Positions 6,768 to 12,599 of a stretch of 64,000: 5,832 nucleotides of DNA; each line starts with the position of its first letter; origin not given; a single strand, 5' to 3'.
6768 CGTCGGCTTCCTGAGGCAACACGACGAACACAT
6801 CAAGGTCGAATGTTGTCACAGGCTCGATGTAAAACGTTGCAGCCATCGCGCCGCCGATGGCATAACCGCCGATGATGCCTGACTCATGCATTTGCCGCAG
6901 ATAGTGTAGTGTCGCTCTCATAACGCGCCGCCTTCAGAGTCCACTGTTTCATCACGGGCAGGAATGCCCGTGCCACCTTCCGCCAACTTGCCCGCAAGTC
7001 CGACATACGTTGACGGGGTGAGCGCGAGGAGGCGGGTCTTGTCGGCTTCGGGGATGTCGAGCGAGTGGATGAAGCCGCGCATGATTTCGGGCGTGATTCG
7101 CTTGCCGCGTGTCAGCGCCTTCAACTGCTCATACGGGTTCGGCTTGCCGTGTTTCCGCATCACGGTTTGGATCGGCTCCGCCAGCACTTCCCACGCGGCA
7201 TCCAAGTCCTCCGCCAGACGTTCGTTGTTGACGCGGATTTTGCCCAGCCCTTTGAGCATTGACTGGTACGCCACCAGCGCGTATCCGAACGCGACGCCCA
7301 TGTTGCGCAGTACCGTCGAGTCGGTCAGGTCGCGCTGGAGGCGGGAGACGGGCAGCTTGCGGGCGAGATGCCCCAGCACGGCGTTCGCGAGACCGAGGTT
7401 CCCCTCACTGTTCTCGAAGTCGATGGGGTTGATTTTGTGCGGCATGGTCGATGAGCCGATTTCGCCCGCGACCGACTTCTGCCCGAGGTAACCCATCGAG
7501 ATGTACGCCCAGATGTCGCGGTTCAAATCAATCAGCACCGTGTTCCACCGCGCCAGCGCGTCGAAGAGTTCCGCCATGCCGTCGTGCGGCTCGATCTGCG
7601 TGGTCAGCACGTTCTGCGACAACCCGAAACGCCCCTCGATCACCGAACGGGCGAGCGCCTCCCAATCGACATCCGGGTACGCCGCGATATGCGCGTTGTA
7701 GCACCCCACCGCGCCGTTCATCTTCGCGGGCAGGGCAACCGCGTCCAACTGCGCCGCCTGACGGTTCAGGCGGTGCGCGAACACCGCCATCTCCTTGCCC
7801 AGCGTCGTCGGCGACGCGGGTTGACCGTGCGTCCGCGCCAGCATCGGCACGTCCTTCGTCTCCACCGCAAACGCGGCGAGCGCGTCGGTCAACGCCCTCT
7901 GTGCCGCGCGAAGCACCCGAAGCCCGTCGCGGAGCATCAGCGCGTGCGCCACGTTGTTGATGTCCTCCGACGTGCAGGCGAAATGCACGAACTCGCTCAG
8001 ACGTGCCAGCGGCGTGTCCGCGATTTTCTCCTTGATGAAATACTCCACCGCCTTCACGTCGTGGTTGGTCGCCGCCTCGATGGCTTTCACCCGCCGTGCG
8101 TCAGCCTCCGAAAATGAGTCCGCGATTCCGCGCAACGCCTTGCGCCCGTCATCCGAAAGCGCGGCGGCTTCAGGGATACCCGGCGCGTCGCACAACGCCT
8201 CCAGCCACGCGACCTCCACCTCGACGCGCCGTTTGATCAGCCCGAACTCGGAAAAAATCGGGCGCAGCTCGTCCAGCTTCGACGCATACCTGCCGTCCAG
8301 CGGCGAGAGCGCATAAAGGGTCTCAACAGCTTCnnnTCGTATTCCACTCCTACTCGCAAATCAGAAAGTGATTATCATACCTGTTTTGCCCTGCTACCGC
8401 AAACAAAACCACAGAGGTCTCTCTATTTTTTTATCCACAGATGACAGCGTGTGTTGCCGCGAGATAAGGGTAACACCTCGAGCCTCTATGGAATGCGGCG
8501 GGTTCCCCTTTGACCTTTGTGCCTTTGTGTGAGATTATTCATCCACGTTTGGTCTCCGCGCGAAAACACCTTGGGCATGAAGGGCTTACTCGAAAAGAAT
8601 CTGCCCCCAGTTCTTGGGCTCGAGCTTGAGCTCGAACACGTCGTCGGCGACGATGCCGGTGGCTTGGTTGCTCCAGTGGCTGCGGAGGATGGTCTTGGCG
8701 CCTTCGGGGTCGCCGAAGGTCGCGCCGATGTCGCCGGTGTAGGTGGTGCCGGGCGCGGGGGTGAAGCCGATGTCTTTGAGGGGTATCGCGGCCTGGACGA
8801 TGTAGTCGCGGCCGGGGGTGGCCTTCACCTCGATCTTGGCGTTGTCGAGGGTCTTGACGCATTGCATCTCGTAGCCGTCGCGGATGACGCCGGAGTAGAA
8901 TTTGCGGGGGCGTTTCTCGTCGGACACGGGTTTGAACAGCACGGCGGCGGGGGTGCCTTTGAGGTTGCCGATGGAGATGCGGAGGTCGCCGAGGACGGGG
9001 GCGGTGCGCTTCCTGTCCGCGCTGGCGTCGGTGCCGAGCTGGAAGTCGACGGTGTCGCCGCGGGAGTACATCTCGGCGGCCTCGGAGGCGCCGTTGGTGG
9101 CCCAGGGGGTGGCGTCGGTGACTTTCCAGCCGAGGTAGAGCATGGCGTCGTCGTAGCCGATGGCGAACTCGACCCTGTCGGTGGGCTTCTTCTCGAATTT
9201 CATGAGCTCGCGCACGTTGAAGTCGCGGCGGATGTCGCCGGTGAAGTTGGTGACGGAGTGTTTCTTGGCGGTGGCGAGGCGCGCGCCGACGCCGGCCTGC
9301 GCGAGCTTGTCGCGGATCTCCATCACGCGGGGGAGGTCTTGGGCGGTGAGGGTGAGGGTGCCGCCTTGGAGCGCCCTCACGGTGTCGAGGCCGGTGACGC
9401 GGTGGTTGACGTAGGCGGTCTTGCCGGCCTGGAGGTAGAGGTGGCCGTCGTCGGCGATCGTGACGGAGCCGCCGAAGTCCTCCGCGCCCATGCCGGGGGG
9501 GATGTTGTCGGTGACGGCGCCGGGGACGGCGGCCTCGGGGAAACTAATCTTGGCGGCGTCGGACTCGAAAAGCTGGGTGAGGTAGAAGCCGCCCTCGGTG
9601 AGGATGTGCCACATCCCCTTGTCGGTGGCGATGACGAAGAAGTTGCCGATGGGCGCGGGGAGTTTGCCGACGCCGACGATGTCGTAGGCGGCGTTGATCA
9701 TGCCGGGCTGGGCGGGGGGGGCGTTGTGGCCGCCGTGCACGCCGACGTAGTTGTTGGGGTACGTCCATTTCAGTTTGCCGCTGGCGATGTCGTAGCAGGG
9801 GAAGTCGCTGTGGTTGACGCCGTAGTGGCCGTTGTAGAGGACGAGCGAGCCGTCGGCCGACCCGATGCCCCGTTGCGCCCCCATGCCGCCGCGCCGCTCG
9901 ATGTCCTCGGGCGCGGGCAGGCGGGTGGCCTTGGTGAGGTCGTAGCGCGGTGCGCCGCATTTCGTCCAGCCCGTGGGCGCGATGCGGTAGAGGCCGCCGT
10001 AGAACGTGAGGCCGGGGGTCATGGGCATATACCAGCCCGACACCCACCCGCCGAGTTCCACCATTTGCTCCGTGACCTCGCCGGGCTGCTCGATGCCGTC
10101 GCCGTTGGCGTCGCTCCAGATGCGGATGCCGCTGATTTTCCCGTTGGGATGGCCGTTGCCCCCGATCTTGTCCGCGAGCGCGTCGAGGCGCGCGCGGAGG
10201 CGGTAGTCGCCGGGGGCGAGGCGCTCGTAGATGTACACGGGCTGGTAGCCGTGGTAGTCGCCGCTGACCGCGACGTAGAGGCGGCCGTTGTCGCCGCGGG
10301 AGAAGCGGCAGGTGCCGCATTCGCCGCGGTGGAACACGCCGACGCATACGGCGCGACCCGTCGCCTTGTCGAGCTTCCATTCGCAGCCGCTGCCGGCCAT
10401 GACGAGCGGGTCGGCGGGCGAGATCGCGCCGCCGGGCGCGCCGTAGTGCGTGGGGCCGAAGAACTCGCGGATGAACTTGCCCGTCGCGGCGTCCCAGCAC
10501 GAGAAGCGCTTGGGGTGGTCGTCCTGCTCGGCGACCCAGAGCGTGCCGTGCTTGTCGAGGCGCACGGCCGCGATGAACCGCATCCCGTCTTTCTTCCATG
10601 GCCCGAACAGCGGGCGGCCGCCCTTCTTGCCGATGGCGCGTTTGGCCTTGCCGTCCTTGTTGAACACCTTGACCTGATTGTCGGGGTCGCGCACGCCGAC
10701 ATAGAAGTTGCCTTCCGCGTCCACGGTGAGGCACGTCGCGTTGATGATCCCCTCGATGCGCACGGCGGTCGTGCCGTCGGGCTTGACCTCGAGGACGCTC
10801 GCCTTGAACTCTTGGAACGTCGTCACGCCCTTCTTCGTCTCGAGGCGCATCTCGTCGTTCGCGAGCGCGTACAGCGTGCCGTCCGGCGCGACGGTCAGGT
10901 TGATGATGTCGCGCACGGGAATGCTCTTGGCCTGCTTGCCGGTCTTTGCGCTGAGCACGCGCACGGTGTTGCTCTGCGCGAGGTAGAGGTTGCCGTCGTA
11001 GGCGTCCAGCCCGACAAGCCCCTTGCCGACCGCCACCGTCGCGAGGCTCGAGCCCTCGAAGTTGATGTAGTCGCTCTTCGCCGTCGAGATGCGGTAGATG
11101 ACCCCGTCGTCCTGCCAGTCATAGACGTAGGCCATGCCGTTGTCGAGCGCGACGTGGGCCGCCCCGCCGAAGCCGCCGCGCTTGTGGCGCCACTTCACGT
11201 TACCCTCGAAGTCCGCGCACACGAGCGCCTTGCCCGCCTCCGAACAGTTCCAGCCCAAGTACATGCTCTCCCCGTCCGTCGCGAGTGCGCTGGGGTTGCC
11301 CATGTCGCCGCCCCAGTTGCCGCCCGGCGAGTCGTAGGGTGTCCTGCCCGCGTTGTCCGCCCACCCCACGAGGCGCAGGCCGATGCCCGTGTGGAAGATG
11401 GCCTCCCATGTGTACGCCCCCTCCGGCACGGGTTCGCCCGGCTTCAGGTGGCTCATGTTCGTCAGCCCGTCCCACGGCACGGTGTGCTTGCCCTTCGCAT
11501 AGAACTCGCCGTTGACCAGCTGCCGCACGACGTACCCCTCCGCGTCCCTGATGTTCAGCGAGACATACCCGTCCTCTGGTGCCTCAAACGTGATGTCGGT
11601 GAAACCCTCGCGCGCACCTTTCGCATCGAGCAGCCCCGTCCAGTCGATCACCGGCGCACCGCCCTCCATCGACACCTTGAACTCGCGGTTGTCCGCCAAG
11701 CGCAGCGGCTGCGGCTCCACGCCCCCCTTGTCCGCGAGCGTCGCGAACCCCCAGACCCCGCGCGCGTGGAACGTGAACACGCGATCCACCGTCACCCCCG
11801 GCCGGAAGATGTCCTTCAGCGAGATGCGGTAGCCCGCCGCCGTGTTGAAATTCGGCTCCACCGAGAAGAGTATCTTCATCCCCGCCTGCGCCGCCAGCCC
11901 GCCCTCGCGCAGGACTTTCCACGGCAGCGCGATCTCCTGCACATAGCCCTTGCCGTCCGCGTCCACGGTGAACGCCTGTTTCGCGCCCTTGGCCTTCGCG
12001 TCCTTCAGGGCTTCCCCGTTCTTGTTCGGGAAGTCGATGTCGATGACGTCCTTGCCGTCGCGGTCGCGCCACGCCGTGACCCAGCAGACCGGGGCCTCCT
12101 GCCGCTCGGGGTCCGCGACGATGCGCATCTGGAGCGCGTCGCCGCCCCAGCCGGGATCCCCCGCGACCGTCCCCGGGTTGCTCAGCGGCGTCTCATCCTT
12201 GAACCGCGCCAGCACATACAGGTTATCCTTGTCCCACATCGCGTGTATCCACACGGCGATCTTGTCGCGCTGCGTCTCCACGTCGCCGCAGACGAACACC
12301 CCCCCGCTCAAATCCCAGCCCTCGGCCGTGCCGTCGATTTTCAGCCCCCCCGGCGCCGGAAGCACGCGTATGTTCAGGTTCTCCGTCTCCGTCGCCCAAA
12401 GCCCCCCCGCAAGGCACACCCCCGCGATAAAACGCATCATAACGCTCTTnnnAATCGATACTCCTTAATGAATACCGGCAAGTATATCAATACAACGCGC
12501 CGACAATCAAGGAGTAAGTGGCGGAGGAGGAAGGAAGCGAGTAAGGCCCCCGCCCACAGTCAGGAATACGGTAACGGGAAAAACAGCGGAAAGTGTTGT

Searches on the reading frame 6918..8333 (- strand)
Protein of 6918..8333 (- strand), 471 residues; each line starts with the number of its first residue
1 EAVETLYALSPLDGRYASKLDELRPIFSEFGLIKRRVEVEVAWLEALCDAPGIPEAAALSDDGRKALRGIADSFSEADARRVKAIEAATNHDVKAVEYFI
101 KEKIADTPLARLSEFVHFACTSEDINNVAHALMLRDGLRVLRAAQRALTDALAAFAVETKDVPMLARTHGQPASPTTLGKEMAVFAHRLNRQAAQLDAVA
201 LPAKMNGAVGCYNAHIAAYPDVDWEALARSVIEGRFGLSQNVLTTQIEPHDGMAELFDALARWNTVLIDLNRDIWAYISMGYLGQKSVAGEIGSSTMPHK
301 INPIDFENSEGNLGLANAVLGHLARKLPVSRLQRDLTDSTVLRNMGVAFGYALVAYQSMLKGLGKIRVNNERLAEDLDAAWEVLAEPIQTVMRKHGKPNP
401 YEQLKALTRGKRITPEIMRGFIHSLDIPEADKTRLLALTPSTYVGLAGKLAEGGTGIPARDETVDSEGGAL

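Call 20: search_protein_families(library=ncbifam, proteins=[window:6918-8333:-], max_evalue=0.0001)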
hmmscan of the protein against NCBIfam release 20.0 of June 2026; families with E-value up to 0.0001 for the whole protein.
window:6918-8333:- (471 aa): 13 families
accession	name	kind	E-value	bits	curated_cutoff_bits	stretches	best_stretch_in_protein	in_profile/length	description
NF006764.0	PRK09285.1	equivalog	1.6e-213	709.2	446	1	3-452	3-453/456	adenylosuccinate lyase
TIGR00928.1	purB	equivalog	1.7e-123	412.6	326.2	1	12-450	1-431/436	adenylosuccinate lyase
NF006500.1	PRK08937.2-4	subfamily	3.7e-31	108.4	626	1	14-452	12-440/448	adenylosuccinate lyase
TIGR02426.1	protocat_pcaB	equivalog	2.3e-28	99.1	355.75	1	22-306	10-278/338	3-carboxy-cis,cis-muconate cycloisomerase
NF006554.0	PRK09053.1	equivalog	1.5e-23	83.3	595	1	21-380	16-365/453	3-carboxy-cis,cis-muconate cycloisomerase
NF052536.2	CoM_syn_XcbD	exception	1.9e-23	82.9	600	1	21-398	17-383/443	3-sulfopropionylcysteine synthase XcbD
NF052556.1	NtrsucLyaStm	equivalog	6.9e-16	58.1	650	1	40-304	33-308/466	nitrosuccinate lyase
NF004631.0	PRK05975.1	equivalog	4.7e-14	52.1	371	1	22-307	19-286/352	3-carboxy-cis,cis-muconate cycloisomerase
NF008909.0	PRK12273.1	subfamily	1.9e-08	33.6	510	1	127-304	148-330/474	aspartate ammonia-lyase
TIGR00838.1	argH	equivalog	7e-08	31.9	279.5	1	37-396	32-376/455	argininosuccinate lyase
TIGR00979.1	fumC_II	equivalog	1.9e-07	30.2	664.75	1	146-308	162-329/458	class II fumarate hydratase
NF052535.1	CoM_syn_XcbC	exception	1.2e-06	27.6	575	1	127-199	116-188/495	2-phosphosulfolactate phosphatase XcbC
NF009089.0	PRK12425.1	equivalog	3.1e-06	26.3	840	1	140-308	157-330/464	class II fumarate hydratase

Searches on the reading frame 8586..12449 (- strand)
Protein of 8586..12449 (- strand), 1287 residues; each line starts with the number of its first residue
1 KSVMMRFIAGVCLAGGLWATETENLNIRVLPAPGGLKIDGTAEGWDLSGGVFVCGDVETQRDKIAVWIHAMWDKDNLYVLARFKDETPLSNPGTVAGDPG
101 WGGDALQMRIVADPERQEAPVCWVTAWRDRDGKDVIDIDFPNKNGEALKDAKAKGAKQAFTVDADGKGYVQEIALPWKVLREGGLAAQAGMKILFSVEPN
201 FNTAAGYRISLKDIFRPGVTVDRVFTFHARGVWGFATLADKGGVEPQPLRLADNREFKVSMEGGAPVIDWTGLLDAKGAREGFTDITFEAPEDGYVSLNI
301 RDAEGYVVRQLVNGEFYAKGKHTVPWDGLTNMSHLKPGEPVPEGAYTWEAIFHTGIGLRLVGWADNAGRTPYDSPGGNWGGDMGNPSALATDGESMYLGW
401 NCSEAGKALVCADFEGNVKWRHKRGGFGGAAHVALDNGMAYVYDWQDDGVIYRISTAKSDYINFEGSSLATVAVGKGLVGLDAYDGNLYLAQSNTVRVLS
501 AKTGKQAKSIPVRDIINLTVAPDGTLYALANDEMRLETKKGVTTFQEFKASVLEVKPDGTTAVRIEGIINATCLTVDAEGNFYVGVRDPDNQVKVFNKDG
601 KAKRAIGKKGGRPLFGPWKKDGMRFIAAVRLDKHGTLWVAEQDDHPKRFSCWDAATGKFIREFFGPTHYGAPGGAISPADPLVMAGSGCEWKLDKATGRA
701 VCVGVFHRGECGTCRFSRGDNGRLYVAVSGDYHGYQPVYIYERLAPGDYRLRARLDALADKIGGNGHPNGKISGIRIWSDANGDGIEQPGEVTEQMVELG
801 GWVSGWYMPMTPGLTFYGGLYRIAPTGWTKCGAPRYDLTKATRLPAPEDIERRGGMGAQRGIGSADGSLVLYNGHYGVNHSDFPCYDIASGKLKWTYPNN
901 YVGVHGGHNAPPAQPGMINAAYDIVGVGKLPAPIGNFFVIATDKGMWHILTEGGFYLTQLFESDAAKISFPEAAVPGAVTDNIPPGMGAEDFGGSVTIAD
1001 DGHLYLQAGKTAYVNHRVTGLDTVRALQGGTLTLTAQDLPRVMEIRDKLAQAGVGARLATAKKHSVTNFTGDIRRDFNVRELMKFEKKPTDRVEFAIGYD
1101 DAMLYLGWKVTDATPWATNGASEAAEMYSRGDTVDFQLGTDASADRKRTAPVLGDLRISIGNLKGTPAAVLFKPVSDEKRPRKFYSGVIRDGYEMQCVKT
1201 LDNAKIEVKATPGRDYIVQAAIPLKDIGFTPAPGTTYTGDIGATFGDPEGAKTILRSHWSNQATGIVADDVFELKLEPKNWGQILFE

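Call 18: search_protein_families(library=pfam, proteins=[window:8586-12449:-], max_evalue=0.001)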
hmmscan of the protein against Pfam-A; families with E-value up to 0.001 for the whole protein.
window:8586-12449:- (1287 aa): 2 families
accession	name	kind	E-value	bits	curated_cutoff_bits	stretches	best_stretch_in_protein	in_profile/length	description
PF06452.16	CBM9_1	-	2.2e-06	28.2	23.4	1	62-194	29-147/185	Carbohydrate family 9 binding domain-like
PF13860.13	FlgD_ig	-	7.8e-05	23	27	1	295-349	24-72/79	FlgD Ig-like domain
